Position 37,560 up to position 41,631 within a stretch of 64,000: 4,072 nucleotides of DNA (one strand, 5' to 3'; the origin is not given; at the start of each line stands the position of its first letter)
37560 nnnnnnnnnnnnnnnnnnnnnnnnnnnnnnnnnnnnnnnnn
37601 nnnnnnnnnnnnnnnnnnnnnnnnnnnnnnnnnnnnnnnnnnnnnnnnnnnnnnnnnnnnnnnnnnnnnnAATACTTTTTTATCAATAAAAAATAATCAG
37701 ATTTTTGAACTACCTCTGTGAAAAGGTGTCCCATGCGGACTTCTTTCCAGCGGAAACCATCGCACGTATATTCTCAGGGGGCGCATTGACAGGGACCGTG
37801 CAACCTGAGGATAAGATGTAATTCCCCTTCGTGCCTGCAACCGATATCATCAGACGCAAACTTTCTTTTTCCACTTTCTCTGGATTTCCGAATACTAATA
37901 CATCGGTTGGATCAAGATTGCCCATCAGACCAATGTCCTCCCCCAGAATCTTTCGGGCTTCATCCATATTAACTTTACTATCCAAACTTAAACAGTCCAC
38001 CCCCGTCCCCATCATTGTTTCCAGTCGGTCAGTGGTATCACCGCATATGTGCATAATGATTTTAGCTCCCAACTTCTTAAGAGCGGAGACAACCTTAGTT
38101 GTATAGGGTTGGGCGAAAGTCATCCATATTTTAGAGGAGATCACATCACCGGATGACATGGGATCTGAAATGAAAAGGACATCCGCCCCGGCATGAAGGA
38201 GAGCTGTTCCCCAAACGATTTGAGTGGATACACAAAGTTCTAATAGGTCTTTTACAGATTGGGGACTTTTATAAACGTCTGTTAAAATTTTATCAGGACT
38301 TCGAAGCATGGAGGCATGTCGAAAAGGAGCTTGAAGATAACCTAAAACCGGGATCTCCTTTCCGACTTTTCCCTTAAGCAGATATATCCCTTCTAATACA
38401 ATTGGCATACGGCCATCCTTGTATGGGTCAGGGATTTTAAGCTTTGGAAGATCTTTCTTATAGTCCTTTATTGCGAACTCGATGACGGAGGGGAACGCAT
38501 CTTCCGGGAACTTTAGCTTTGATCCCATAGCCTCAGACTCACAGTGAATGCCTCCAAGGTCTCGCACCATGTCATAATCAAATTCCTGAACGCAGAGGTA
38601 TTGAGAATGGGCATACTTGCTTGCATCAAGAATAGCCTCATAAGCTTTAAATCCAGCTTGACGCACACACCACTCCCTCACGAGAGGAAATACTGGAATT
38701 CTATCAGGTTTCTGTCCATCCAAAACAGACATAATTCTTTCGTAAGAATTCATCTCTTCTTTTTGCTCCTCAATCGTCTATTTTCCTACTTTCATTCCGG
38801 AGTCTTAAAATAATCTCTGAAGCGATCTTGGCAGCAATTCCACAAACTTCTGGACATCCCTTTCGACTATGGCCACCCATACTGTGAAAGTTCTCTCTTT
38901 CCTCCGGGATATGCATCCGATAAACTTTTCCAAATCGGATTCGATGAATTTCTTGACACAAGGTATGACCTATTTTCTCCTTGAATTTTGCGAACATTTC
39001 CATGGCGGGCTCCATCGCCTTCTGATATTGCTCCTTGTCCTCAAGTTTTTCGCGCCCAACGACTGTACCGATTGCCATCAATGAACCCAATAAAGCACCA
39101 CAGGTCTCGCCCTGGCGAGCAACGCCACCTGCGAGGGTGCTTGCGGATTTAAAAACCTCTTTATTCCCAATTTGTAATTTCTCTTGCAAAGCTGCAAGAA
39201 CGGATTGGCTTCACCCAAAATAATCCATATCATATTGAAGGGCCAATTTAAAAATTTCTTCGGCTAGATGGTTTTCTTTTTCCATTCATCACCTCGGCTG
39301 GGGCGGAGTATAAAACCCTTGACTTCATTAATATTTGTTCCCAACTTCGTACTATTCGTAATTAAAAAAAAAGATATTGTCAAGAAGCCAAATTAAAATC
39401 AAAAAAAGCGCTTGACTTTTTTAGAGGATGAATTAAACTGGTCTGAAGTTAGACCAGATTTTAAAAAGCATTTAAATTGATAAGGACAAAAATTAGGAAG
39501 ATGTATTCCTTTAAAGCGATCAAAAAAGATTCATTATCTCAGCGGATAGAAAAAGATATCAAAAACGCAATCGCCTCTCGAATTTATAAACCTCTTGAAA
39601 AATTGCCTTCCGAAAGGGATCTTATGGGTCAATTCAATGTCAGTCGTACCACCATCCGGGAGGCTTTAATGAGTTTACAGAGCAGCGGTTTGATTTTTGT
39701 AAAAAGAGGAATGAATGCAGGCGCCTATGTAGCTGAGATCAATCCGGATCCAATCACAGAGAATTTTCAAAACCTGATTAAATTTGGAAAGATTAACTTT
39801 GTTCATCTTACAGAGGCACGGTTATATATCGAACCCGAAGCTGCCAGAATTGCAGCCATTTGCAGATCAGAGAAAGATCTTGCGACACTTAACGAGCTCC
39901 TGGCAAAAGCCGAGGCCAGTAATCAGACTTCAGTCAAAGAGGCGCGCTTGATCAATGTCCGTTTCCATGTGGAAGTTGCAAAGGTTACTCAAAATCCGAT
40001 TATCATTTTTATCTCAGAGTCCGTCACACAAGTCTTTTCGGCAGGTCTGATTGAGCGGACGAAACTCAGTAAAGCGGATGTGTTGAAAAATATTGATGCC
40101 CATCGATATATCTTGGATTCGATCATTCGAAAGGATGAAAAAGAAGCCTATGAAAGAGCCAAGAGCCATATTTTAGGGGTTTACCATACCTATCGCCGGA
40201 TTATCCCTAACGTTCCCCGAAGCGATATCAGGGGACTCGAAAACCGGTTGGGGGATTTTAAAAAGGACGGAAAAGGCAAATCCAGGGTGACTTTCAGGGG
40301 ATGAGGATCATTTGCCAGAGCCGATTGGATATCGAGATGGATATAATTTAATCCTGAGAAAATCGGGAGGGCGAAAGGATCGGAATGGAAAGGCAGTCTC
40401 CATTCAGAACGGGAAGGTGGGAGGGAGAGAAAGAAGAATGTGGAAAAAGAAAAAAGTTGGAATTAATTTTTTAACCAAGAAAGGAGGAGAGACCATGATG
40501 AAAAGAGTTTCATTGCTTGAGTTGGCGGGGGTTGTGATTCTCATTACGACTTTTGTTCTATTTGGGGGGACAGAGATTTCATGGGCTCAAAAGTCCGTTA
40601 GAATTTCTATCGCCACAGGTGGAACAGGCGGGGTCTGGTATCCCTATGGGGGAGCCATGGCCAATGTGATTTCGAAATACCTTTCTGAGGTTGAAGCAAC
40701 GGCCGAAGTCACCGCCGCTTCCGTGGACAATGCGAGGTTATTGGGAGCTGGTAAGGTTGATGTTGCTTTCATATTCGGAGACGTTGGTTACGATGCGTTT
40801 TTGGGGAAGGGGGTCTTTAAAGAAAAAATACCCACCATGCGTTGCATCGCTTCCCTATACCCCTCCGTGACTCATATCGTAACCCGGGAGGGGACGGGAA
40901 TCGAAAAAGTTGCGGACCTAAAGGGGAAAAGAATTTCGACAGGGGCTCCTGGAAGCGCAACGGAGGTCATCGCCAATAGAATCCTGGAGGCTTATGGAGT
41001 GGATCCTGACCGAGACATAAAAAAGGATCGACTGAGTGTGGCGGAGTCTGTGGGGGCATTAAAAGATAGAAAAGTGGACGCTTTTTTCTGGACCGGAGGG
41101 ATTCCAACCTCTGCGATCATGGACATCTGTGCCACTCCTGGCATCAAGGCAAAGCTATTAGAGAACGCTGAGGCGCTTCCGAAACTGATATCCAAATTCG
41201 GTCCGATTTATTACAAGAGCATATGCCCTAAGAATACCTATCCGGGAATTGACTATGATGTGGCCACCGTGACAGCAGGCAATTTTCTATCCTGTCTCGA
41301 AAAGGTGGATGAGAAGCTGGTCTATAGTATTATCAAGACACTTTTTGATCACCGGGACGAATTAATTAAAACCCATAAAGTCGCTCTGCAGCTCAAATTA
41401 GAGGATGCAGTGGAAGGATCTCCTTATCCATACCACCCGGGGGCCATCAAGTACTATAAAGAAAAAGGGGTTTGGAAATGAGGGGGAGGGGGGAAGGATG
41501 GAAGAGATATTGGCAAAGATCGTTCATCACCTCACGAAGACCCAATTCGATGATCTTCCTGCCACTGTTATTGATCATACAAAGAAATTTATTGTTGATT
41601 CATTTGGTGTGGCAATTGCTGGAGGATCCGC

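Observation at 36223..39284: Operon: Sec-redox protein, URO-D-family methyltransferase-like protein, Rossmann/Cys-cluster protein, Cys-rich hypothetical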

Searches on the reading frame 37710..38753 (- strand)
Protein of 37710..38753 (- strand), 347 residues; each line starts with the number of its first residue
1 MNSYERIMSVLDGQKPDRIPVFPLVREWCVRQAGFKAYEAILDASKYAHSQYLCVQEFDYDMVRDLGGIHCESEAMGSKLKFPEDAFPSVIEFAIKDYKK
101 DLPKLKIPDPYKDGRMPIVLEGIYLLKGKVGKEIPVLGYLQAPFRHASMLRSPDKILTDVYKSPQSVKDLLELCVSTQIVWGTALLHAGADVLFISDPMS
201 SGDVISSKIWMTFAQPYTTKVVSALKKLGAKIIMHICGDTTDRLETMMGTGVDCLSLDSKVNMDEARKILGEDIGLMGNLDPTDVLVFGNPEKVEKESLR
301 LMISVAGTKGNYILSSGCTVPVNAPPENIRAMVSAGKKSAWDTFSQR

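Call 5: search_protein_families(library=pfam, proteins=[window:37710-38753:-], max_evalue=0.1)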
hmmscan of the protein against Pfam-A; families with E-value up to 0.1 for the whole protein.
window:37710-38753:- (347 aa): 1 family
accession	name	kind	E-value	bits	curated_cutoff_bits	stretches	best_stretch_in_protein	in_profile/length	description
PF01208.23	URO-D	-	1e-77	262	23.9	1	4-337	3-344/346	Uroporphyrinogen decarboxylase (URO-D)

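Call 6: search_protein_families(library=ncbifam, proteins=[window:37710-38753:-], max_evalue=0.1)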
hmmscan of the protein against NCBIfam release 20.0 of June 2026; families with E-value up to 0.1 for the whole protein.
window:37710-38753:- (347 aa): 7 families
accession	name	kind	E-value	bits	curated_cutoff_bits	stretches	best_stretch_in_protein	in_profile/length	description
TIGR01463.1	mtaA_cmuA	subfamily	4e-66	223.6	235.4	1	1-338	3-337/340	MtaA/CmuA family methyltransferase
NF004889.0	PRK06252.1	subfamily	8.6e-65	219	244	1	2-339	5-336/340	methylcobalamin:coenzyme M methyltransferase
NF041608.1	methylcob_mtaseMtbA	equivalog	6e-50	170.2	600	1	5-339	8-337/339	methylcobamide:CoM methyltransferase MtbA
NF040654.1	MtaA_Meth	equivalog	9.1e-48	162.9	400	1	1-336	1-332/337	methylcobamide:CoM methyltransferase MtaA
TIGR01464.1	hemE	equivalog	5.4e-30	104.5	302.95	1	54-335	56-335/338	uroporphyrinogen decarboxylase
TIGR02495.1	NrdG2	equivalog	0.011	15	131.15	1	221-275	82-137/193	anaerobic ribonucleoside-triphosphate reductase activating protein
NF002119.0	PRK00957.1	equivalog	0.042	13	258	1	183-259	151-220/306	methionine synthase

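Call 23: search_solved_structures(query=window:37710-38753:-, max_evalue=0.001)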
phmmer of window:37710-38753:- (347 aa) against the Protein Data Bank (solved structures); distinct sequences matched with E-value up to 0.001: 21.
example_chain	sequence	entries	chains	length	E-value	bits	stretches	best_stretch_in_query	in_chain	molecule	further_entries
4ay7_A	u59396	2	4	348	3.1e-29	105.3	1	73-335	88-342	METHYLCOBALAMIN: COENZYME M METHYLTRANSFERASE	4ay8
3cyv_A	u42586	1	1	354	3.4e-18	69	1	74-335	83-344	Uroporphyrinogen decarboxylase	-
6w2o_A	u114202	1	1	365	4.4e-16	62.1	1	69-335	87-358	Uroporphyrinogen decarboxylase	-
1j93_A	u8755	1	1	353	7.2e-15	58.1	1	112-330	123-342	UROPORPHYRINOGEN DECARBOXYLASE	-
4wsh_A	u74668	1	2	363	1.4e-14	57.1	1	74-322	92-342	Uroporphyrinogen decarboxylase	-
4exq_A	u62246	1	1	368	1.3e-13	54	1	73-334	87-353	Uroporphyrinogen decarboxylase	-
2eja_A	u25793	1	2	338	3.1e-12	49.4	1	108-333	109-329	Uroporphyrinogen decarboxylase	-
4zr8_A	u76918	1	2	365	9.2e-12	47.9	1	111-317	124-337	Uroporphyrinogen decarboxylase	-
9rui_A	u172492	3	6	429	8.6e-11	44.7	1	147-335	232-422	CdmB from Acetobacterium malicum subsp. dehalogenans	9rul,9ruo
1r3s_A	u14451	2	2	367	1.6e-10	43.8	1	28-338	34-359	Uroporphyrinogen Decarboxylase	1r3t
3gw0_A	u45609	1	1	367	4.3e-10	42.4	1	57-338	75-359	Uroporphyrinogen decarboxylase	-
2q6z_A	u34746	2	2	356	5.6e-10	42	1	57-338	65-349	Uroporphyrinogen decarboxylase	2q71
1jpk_A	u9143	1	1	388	6.6e-10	41.8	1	57-338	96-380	UROPORPHYRINOGEN DECARBOXYLASE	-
1r3r_A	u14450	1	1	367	8.4e-10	41.4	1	56-338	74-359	Uroporphyrinogen Decarboxylase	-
1r3w_A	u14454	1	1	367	9e-10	41.3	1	57-338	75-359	Uroporphyrinogen Decarboxylase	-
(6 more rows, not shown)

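Call 45: search_solved_structures(query=window:37710-38753:-, max_evalue=1e-20, show_alignments=1)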
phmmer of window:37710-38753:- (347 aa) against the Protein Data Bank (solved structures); distinct sequences matched with E-value up to 1e-20: 1.
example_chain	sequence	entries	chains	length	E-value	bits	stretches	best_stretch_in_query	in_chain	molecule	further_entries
4ay7_A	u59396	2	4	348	3.1e-29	105.3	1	73-335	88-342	METHYLCOBALAMIN: COENZYME M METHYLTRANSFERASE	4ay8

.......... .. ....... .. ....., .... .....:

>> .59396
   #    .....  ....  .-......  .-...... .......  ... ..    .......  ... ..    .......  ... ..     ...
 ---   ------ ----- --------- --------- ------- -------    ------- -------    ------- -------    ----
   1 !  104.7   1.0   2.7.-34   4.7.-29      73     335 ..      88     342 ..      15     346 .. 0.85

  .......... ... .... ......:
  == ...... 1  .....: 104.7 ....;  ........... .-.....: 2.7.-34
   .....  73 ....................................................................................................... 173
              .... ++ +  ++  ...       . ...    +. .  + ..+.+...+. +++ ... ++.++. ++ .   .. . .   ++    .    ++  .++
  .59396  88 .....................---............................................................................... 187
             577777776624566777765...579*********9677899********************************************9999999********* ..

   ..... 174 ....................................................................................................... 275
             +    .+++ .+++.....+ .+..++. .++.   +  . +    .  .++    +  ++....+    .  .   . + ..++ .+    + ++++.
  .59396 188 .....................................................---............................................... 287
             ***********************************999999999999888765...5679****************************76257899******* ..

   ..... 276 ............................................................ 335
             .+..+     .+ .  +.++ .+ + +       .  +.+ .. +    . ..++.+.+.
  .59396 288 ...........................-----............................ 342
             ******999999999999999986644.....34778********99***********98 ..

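Call 47: find_homologous_proteins(query=window:37710-38753:-)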
Query window:37710-38753:- (347 aa): 355 proteins with E <= 0.001 among 1600 candidates; the best 120 are listed.
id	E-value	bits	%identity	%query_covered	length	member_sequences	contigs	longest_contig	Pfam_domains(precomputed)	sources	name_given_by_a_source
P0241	4.7e-232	787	100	100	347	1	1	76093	PF01208.24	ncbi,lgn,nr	ncbi:MAG: uroporphyrinogen decarboxylase family protein [Syntrophaceae bacterium]|nr:uroporphyrinoge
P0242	1.1e-194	664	85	99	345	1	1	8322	PF01208.24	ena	-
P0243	4.5e-193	659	85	99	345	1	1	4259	PF01208.24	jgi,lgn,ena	-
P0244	1.2e-192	657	85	97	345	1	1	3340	PF01208.24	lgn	-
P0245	1.2e-192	657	85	97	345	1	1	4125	PF01208.24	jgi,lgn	jgi:uroporphyrinogen decarboxylase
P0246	1.6e-192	657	85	97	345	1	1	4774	PF01208.24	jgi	jgi:uroporphyrinogen decarboxylase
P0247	1.7e-191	654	85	97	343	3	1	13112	PF01208.24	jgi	jgi:uroporphyrinogen decarboxylase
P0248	2.9e-190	650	84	99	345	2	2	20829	PF01208.24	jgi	jgi:uroporphyrinogen decarboxylase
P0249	1.5e-187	641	83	97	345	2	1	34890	PF01208.24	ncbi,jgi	-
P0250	1.5e-187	641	83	99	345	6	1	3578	PF01208.24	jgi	-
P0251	4.8e-187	639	84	97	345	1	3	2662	PF01208.24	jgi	-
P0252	1.3e-186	638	83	97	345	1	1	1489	PF01208.24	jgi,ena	-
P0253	1.1e-184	631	83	97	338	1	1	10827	PF01208.24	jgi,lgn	-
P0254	2.1e-184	630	83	97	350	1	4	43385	PF01208.24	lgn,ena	-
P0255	7.2e-184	629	82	99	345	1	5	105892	PF01208.24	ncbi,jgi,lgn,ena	jgi:uroporphyrinogen decarboxylase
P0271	7.2e-132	458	60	97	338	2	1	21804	PF01208.24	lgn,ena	-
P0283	5.3e-126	438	55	97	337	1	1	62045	PF01208.24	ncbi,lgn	-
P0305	5.5e-118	412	55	97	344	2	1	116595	PF01208.24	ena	-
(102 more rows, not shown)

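Call 48: find_encoding_contigs(protein=P0283, flank=6000, max_places=1)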
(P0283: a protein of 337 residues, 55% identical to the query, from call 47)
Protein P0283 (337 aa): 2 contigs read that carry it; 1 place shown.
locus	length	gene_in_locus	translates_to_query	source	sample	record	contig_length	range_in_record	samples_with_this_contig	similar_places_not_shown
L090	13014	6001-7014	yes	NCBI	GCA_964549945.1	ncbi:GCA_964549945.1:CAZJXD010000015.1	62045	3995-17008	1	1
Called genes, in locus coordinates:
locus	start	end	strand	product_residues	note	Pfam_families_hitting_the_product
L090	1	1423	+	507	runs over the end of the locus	PF00070:Pyr_redox (faint), PF01266:DAO, PF01494:FAD_binding_3 (faint), PF07992:Pyr_redox_2 (faint), PF13738:Pyr_redox_3 (faint), PF04324:Fer2_BFD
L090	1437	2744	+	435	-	PF00890:FAD_binding_2 (faint), PF01266:DAO (weak), PF01946:Thi4 (faint), PF07992:Pyr_redox_2, PF13450:NAD_binding_8 (faint), PF13738:Pyr_redox_3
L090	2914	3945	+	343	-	PF01208:URO-D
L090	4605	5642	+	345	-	PF16868:NMT1_3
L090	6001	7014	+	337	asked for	PF01208:URO-D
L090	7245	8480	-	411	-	PF04055:Radical_SAM (weak)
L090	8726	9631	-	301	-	PF01488:Shikimate_DH (weak), PF02826:2-Hacid_dh_C (weak), PF07991:KARI_N (faint), PF03446:NAD_binding_2, PF03807:F420_oxidored (weak), PF14833:NAD_binding_11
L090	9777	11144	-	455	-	PF03972:MmgE_PrpD_N, PF19305:MmgE_PrpD_C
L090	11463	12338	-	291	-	PF04909:Amidohydro_2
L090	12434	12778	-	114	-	PF08803:ydhR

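Call 49: find_encoding_contigs(protein=P0305, flank=6000, max_places=1)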
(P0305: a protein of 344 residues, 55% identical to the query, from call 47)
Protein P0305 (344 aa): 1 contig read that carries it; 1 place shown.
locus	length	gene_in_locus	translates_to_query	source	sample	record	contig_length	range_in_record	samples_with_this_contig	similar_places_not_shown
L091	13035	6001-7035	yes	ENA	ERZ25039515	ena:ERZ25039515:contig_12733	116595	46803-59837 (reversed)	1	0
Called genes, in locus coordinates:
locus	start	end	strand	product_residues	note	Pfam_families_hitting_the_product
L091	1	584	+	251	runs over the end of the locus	PF00528:BPD_transp_1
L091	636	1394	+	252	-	PF00005:ABC_tran, PF13304:AAA_21 (faint), PF00004:AAA (faint)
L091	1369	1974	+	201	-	PF02525:Flavodoxin_2 (faint), PF03358:FMN_red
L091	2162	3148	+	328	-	PF00586:AIRS, PF02769:AIRS_C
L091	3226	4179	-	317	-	PF02754:CCG (weak)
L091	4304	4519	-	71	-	-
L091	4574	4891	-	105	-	PF04358:DsrC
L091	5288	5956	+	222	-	PF00392:GntR, PF07729:FCD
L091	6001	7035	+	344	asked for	PF01208:URO-D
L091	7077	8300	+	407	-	PF13458:Peripla_BP_6, PF13433:Peripla_BP_5, PF01094:ANF_receptor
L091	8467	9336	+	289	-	PF02653:BPD_transp_2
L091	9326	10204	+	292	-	PF02653:BPD_transp_2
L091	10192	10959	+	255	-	PF02463:SMC_N (faint), PF00005:ABC_tran, PF13304:AAA_21 (faint), PF12399:BCA_ABC_TP_C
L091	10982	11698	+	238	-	PF00005:ABC_tran, PF02463:SMC_N (faint), PF13304:AAA_21 (weak)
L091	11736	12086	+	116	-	PF12973:Cupin_7, PF07883:Cupin_2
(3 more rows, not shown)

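Call 50: find_encoding_contigs(protein=P0271, flank=6000, max_places=1)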
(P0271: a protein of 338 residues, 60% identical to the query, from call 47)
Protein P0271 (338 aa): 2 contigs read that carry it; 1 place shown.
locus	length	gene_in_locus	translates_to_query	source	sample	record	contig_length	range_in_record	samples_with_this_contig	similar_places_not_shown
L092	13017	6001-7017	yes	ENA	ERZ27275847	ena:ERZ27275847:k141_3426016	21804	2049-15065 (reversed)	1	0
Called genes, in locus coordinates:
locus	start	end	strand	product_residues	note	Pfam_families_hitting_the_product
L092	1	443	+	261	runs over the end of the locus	PF00378:ECH_1, PF16113:ECH_2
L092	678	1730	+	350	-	PF03480:DctP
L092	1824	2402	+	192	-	PF04290:DctQ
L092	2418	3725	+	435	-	PF06808:DctM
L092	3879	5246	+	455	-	PF03972:MmgE_PrpD_N, PF19305:MmgE_PrpD_C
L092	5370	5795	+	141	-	-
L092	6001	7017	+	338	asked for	PF01208:URO-D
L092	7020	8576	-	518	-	PF01039:Carboxyl_trans, PF03255:ACCA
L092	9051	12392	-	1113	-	PF00211:Guanylate_cyc, PF13191:AAA_16, PF13374:TPR_10 (faint), PF00515:TPR_1 (faint), PF07719:TPR_2 (faint), PF13181:TPR_8 (faint), PF17874:TPR_MalT (faint), PF13424:TPR_12 (weak)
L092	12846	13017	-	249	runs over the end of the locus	PF00106:adh_short, PF08659:KR, PF13561:adh_short_C2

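Call 65: find_related_loci(query=A3, collection=metagenome_contigs, flank=8000)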
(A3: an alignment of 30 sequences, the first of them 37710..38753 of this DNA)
Query A3 (347 aa) in metagenome_contigs; peptide patterns used: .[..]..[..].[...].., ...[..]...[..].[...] (x = any residue, [..] = any of these).
600 stretches matched a pattern (row limit reached: there are more); 481 encode a relative of the query (tblastn E <= 1e-3); the best 80 are kept; 80 distinct loci.
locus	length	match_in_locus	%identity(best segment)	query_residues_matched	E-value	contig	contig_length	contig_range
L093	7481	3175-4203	83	1-343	0e+0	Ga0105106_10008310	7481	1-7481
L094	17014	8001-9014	83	1-338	0e+0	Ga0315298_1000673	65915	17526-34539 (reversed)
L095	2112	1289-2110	82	1-274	4e-166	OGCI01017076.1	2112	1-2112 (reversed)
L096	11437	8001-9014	81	1-338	0e+0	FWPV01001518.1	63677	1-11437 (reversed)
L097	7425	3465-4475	60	1-338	1e-140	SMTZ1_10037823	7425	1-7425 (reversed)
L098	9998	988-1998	60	1-338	2e-140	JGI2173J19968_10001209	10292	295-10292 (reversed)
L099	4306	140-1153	60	1-339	4e-143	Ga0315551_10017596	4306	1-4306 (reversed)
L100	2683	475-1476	60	1-335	4e-146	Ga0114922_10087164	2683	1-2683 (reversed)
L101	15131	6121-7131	60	1-338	8e-137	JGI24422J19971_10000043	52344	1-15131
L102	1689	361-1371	57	1-338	2e-146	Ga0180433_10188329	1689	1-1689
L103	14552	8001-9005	58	1-337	3e-131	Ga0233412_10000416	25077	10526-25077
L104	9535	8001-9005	55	1-337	6e-131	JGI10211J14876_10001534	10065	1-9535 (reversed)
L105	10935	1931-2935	56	1-337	5e-130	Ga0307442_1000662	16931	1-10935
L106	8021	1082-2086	57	1-337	9e-130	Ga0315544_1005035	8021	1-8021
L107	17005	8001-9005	57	1-337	2e-129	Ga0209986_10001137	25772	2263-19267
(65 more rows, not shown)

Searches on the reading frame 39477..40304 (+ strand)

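Call 8: search_protein_families(library=pfam, proteins=[window:39477-40304:+], max_evalue=0.001)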
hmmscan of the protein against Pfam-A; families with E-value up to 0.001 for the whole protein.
window:39477-40304:+ (275 aa): 3 families
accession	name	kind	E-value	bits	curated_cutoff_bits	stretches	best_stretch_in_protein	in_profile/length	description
PF00392.27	GntR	-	1.4e-18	66.7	27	1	20-78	1-59/64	Bacterial regulatory proteins, gntR family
PF07729.17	FCD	-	4.2e-17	63.2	24.3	1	111-232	2-123/125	FCD domain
PF08279.18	HTH_11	-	0.0002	21.6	25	0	48-74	20-47/55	HTH domain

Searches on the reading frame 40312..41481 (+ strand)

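Call 8: search_protein_families(library=pfam, proteins=[window:40312-41481:+], max_evalue=0.001)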
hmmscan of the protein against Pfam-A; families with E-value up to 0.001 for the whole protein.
window:40312-41481:+ (389 aa): 4 families
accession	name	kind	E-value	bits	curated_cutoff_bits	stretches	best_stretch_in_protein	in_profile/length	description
PF16868.10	NMT1_3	-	2.3e-83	280.6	27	1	100-386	1-289/289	NMT1-like family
PF09084.16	NMT1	-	1.8e-08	35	20.5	1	171-259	59-145/216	NMT1/THI5 like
PF12974.12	Phosphonate-bd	-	6e-08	32.8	27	1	119-241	22-142/242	ABC transporter, phosphonate, periplasmic substrate-binding protein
PF13379.11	NMT1_2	-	0.00015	22.1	24.7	1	142-259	50-177/252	NMT1-like family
